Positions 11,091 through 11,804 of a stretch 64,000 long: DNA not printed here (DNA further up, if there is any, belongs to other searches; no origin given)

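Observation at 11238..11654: Phage-encoded mini trimeric-autotransporter: signal peptide + YadA-like membrane-anchor domain only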

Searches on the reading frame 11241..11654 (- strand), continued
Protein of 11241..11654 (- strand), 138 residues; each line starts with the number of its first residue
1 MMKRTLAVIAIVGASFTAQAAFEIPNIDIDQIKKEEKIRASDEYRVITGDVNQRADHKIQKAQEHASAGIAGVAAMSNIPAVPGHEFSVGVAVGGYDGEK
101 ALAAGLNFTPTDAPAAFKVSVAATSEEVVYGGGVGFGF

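Call 61: search_solved_structures(query=A1, max_evalue=0.01, show_alignments=5)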
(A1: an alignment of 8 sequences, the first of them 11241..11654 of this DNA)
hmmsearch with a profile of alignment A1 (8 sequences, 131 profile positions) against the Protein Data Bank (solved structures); distinct sequences matched with E-value up to 0.01: 3.
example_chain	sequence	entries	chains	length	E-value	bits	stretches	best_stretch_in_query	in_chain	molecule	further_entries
9vnj_A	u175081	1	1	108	1.8e-06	31.5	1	38-119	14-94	Trimeric autotransporter adhesin AtaA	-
2lme_A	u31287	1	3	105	2.3e-06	31.2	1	43-127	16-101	Adhesin yadA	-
8pjr_A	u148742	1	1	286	0.00068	23.2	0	84-111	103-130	SAKe6AC-LB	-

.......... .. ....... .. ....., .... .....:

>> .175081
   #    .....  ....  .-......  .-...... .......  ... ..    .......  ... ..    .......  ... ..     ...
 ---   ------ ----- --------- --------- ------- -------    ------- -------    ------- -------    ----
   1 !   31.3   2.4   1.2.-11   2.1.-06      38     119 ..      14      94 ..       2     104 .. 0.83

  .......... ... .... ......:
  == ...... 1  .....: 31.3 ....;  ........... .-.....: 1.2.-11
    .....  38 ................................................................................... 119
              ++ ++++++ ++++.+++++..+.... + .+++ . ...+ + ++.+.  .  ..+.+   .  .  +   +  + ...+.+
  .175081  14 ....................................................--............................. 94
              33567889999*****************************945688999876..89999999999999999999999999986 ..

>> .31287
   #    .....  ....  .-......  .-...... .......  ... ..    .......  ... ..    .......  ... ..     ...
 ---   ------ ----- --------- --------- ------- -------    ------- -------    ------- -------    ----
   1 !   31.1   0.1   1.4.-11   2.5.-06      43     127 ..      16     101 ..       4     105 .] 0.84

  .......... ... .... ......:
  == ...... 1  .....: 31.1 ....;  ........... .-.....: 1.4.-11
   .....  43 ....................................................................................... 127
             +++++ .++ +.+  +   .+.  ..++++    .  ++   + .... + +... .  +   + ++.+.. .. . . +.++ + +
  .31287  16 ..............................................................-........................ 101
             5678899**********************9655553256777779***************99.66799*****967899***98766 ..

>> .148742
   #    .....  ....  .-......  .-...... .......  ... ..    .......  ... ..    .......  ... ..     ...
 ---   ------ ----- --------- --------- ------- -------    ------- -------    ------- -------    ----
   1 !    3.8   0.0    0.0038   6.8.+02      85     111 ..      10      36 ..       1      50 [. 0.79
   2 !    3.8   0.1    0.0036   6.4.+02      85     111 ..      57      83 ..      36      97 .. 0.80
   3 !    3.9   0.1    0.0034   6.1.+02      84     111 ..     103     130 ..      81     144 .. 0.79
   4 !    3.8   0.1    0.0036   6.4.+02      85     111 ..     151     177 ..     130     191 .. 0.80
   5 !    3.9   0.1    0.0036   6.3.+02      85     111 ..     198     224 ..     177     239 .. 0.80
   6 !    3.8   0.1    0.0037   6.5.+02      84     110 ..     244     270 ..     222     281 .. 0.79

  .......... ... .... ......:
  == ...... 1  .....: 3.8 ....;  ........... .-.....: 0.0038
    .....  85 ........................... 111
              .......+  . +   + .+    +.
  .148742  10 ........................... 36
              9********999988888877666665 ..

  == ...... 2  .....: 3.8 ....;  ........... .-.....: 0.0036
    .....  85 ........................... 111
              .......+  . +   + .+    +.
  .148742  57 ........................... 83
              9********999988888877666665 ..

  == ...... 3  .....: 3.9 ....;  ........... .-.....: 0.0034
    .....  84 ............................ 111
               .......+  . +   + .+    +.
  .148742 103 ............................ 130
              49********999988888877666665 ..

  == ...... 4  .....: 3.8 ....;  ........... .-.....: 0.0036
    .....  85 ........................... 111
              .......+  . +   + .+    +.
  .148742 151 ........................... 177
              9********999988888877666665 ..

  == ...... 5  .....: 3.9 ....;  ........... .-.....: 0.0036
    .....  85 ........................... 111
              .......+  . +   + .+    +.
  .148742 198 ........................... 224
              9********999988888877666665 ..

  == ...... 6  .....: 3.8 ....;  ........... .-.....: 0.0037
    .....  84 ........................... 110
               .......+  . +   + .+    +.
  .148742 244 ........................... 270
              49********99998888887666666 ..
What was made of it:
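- Checked: The family profile gives AtaA 1.8e-6 and YadA 2.3e-6 (call 61).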

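Call 64: list_cluster_members(proteins=[P0013, P0014, P0015, P0017, P0018, P0019, P0020, P0021, P0022, P0023])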
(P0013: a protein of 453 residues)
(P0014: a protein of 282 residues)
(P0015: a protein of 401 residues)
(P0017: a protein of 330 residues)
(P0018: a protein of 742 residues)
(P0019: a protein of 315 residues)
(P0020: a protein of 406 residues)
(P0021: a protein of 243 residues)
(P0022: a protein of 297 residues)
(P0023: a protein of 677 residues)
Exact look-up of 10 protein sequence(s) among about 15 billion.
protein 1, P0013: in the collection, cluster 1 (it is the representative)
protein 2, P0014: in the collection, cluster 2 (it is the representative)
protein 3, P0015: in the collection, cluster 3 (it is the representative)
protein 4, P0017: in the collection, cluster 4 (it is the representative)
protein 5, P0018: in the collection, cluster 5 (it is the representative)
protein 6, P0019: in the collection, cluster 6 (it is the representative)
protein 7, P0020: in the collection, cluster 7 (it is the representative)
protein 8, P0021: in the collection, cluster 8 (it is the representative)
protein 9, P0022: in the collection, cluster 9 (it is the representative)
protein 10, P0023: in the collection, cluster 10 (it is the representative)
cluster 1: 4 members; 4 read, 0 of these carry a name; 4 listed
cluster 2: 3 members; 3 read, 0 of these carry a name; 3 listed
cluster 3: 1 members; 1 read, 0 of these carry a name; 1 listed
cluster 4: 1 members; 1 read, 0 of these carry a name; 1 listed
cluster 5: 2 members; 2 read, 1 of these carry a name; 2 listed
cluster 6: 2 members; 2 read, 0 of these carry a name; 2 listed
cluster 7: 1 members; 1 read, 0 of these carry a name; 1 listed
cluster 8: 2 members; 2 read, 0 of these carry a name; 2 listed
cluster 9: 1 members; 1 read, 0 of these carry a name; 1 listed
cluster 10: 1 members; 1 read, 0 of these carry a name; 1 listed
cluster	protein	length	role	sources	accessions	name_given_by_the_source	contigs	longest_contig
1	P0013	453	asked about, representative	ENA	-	-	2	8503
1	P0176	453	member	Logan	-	-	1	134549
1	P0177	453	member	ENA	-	-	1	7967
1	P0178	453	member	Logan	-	-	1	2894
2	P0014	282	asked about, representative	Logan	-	-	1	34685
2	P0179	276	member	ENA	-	-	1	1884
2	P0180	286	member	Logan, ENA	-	-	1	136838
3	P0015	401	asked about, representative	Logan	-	-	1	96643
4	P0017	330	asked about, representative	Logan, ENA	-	-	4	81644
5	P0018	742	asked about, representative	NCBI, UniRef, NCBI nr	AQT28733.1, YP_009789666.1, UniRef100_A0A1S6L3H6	putative autoagglutinating Adhesin [Erwinia phage vB_EamM_Yoloswag] | Putative autoagglutinating Adhesin n=1 Tax=Erwinia phage vB_EamM_Yoloswag TaxID=1958956 ... | tail protein [Erwinia phage vB_EamM_Yoloswag]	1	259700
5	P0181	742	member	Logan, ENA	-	-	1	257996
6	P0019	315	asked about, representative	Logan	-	-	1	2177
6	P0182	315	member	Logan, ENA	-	-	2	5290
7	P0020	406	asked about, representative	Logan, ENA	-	-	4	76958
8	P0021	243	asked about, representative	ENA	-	-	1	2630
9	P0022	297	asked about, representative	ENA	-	-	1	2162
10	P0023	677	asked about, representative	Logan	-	-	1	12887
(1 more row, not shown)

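Call 65: find_related_loci(query=A1, collection=genome_contigs, flank=5000)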
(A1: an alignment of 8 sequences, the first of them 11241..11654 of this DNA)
Query A1 (138 aa) in genome_contigs; peptide patterns used: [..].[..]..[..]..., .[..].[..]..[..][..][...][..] (x = any residue, [..] = any of these).
600 stretches matched a pattern (row limit reached: there are more); 27 encode a relative of the query (tblastn E <= 1e-3); 27 distinct loci.
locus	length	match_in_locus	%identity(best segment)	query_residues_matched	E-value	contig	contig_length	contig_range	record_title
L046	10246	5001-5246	47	58-138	4e-15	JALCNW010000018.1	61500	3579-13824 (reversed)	MAG: Enterobacter sp. isolate UW_MP_ENTER5_1 Ga0455787_00259, whole genome shotgun sequence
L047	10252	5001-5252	42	56-138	2e-13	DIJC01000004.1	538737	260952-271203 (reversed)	MAG TPA_asm: Enterobacteriaceae bacterium UBA5654 UBA5654_contig_40, whole genome shotgun sequence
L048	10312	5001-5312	40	35-138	2e-12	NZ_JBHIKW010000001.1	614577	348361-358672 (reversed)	Cedecea sp. S5-13 1, whole genome shotgun sequence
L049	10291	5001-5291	37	45-138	2e-12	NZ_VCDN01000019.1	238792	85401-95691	Xenorhabdus santafensis strain 12 WTCHG_223154_282_1_contig_19, whole genome shotgun sequence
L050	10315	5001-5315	39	40-138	2e-12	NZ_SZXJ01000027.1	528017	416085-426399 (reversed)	Citrobacter sp. wls619 contig15, whole genome shotgun sequence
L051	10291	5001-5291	35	49-138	8e-12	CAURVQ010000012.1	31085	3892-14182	MAG TPA_asm: uncultured Leptotrichiaceae bacterium isolate ERR9969154_bin.13_MetaWRAP_v1.3_MAG genome assembly, contig:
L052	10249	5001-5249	40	56-138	1e-11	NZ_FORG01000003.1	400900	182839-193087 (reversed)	Xenorhabdus mauleonii strain DSM 17908, whole genome shotgun sequence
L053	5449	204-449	42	59-138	4e-11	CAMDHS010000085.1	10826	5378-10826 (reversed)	MAG: Comamonas sp. lk isolate MsH-30apr19-306 genome assembly, contig: MsH-30apr19-C13002, whole genome shotgun sequence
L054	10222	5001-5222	47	66-138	4e-11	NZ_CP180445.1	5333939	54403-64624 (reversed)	Klebsiella sp. R390 chromosome, complete genome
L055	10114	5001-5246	40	58-138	2e-10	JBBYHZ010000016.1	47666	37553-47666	Dryocola clanedunensis strain KV18 NODE_16_length_47666_cov_171.656013, whole genome shotgun sequence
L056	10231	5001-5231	40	66-138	3e-10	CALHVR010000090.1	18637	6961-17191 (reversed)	MAG TPA_asm: uncultured Leptotrichiaceae bacterium isolate ERR589488_bin.75_CONCOCT_v1.1_MAG genome assembly, contig: ER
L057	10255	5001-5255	34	58-138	1e-9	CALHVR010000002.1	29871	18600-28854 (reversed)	MAG TPA_asm: uncultured Leptotrichiaceae bacterium isolate ERR589488_bin.75_CONCOCT_v1.1_MAG genome assembly, contig: ER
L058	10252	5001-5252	41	45-129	5e-9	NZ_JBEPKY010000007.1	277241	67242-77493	Pseudacidovorax sp. 1753 Ga0438587_07, whole genome shotgun sequence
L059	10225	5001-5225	43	54-129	6e-9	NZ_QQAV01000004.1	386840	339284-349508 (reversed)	Pseudacidovorax intermedius strain DSM 21352 Ga0244541_104, whole genome shotgun sequence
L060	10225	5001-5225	41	54-129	1e-8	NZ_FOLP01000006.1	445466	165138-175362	Variovorax sp. OK212, whole genome shotgun sequence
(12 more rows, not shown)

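Call 70: search_protein_families(library=padloc, proteins=[window:11241-11654:-], max_evalue=1)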
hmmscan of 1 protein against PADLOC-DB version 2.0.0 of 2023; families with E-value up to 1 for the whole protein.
window:11241-11654:- (138 aa): 0 families
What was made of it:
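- On Known anti-phage defence or exclusion proteins (PADLOC-DB): 0 families at E up to 1 (call 70).
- There is no PADLOC match (call 70).
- Tried and rejected: PADLOC gave no match (call 70).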

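Call 72: get_annotated_region(hit=H37, flank=400)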
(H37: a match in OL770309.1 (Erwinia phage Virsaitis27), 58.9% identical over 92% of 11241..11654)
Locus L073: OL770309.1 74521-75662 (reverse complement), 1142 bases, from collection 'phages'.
description: Erwinia phage Virsaitis27, complete genome.
organism: Erwinia phage Virsaitis27 (NCBI taxid 2910775)
taxonomy: Viruses; Duplodnaviria; Heunggongvirae; Uroviricota; Caudoviricetes; Straboviridae; Tevenvirinae; Winklervirus; Winklervirus chi14
host: Erwinia rhapontici; source: insect gut; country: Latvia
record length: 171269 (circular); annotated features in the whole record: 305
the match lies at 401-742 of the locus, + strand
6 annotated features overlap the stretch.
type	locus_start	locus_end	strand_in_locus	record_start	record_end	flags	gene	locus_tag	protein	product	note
tRNA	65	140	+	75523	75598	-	-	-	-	tRNA-Asn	tRNA12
tRNA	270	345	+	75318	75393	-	-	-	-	tRNA-Met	tRNA11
CDS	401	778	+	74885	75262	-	-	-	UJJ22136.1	hypothetical protein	ORF153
tRNA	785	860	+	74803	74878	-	-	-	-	tRNA-Gln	tRNA10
tRNA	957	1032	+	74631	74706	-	-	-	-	tRNA-His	tRNA9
tRNA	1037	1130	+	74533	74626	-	-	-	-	tRNA-Ser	tRNA8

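Call 73: get_annotated_region(hit=H41, flank=400)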
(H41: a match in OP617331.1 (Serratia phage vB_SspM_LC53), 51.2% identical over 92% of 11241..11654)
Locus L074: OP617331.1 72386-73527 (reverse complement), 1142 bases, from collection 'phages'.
description: Serratia phage vB_SspM_LC53, complete genome.
organism: Serratia phage vB_SspM_LC53 (NCBI taxid 2989509)
taxonomy: Viruses; Duplodnaviria; Heunggongvirae; Uroviricota; Caudoviricetes; Straboviridae; Tevenvirinae; Winklervirus
host: Serratia sp. ATCC 39006; source: -; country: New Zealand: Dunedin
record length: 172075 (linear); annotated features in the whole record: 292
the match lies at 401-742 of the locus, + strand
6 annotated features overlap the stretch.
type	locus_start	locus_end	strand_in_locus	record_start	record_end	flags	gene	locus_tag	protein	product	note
tRNA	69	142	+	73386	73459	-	-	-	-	tRNA-Asn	-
tRNA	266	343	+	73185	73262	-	-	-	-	tRNA-Met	-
CDS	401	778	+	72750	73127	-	-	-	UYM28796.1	Yad_anchor domain-containing protein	Hmmer: Yad-like membrane anchor domain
tRNA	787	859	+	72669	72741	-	-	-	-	tRNA-Gln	-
tRNA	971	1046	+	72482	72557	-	-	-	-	tRNA-His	-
tRNA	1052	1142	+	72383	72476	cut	-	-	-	tRNA-Ser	label: tRNA-Ser-TGA; tRNA-Pseudo-TGA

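Call 74: get_annotated_region(hit=H40, flank=400)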
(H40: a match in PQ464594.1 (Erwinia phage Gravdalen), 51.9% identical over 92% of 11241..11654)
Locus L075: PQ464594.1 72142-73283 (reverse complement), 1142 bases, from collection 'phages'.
description: Erwinia phage Gravdalen, complete genome.
organism: Erwinia phage Gravdalen (NCBI taxid 3374948)
taxonomy: Viruses; Duplodnaviria; Heunggongvirae; Uroviricota; Caudoviricetes; Straboviridae; Tevenvirinae; Winklervirus
host: Erwinia aphidicola N2_6; source: -; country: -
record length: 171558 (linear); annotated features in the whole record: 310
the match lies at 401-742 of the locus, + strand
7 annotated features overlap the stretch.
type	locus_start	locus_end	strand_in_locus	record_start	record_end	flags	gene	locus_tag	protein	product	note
tRNA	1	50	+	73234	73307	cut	-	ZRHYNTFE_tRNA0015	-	tRNA-Lys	-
tRNA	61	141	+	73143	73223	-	-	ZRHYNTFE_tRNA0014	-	tRNA-Asn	-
tRNA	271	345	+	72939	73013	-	-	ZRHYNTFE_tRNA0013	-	tRNA-Met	-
CDS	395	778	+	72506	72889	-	-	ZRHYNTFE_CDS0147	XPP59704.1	hypothetical protein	-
tRNA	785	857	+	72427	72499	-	-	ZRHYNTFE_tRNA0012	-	tRNA-Gln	-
tRNA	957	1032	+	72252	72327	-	-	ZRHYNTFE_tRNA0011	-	tRNA-His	-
tRNA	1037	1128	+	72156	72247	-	-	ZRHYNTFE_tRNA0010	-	tRNA-Ser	-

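Call 75: get_annotated_region(hit=H44, flank=400)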
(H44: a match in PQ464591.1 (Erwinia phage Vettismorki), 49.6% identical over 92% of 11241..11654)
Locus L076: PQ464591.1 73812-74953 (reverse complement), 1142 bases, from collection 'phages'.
description: Erwinia phage Vettismorki, complete genome.
organism: Erwinia phage Vettismorki (NCBI taxid 3374951)
taxonomy: Viruses; Duplodnaviria; Heunggongvirae; Uroviricota; Caudoviricetes; Straboviridae; Tevenvirinae; Winklervirus
host: Erwinia aphidicola B01_5; source: -; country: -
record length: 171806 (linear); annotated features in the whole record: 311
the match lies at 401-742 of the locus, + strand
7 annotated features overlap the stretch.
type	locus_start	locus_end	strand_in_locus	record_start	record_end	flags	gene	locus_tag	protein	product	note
tRNA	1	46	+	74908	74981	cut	-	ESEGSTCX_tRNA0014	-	tRNA-Lys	-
tRNA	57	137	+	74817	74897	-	-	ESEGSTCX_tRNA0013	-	tRNA-Asn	-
tRNA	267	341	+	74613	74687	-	-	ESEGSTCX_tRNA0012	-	tRNA-Met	-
CDS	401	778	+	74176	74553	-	-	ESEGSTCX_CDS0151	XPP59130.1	hypothetical protein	-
tRNA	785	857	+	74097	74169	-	-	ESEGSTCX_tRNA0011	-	tRNA-Gln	-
tRNA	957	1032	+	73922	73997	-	-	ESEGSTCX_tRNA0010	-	tRNA-His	-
tRNA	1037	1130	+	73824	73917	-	-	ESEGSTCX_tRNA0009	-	tRNA-Ser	-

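Call 76: get_annotated_region(hit=H39, flank=600)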
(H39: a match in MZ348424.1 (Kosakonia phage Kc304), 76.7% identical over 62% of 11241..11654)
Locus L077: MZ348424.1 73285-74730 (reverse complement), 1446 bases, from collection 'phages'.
description: Kosakonia phage Kc304, complete genome.
organism: Kosakonia phage Kc304 (NCBI taxid 2863196)
taxonomy: Viruses; Duplodnaviria; Heunggongvirae; Uroviricota; Caudoviricetes; Straboviridae; Tevenvirinae; Winklervirus; Winklervirus chi14
host: Kosakonia cowanii; source: -; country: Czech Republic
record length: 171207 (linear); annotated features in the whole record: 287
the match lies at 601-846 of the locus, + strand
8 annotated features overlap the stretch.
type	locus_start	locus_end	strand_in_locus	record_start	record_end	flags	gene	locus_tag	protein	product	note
tRNA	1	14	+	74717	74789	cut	-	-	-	tRNA-Asp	-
tRNA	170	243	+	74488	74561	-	-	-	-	tRNA-Asn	-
tRNA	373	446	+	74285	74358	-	-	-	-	tRNA-Met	-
CDS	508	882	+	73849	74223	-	-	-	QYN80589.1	hypothetical protein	-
tRNA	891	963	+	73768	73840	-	-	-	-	tRNA-Gln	-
tRNA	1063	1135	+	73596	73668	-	-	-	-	tRNA-His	-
tRNA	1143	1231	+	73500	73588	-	-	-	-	tRNA-Ser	-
CDS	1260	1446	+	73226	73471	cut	-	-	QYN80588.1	hypothetical protein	-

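Call 78: find_encoding_contigs(protein=P0011, flank=5000, max_places=3)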
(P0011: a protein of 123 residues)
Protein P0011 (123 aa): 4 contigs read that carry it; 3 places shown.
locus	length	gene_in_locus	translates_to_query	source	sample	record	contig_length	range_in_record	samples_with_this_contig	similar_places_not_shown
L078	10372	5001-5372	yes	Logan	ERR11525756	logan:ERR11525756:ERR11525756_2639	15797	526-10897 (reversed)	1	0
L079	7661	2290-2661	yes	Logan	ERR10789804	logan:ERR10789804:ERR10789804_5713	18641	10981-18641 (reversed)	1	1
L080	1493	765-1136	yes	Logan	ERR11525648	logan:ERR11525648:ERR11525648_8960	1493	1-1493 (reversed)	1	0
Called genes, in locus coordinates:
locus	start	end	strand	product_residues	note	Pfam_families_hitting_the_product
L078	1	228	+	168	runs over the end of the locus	PF10544:T5orf172, PF13455:MUG113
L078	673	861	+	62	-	-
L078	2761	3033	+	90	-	-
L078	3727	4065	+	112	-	-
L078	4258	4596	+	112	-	PF20274:cREC_REC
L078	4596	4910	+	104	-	-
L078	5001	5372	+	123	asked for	PF03895:YadA_anchor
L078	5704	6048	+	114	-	-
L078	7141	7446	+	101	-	-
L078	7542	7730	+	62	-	-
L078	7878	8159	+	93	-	-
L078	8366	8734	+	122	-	-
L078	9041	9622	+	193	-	-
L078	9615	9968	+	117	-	-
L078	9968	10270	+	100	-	-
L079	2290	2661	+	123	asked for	PF03895:YadA_anchor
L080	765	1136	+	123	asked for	PF03895:YadA_anchor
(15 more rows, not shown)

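Call 79: find_encoding_contigs(protein=P0007, flank=5000, max_places=3)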
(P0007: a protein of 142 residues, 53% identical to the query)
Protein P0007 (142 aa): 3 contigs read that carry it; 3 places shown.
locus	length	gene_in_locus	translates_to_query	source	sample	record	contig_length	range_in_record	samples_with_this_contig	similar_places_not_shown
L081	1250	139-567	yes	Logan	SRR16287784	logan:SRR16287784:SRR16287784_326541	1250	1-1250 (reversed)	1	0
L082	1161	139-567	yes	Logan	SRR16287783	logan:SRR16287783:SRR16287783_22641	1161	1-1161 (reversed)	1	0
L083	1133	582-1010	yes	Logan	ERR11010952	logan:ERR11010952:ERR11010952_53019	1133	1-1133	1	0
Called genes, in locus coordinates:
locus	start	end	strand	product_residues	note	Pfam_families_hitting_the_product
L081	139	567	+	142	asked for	PF03895:YadA_anchor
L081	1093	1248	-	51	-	?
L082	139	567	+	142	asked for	PF03895:YadA_anchor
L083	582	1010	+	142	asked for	PF03895:YadA_anchor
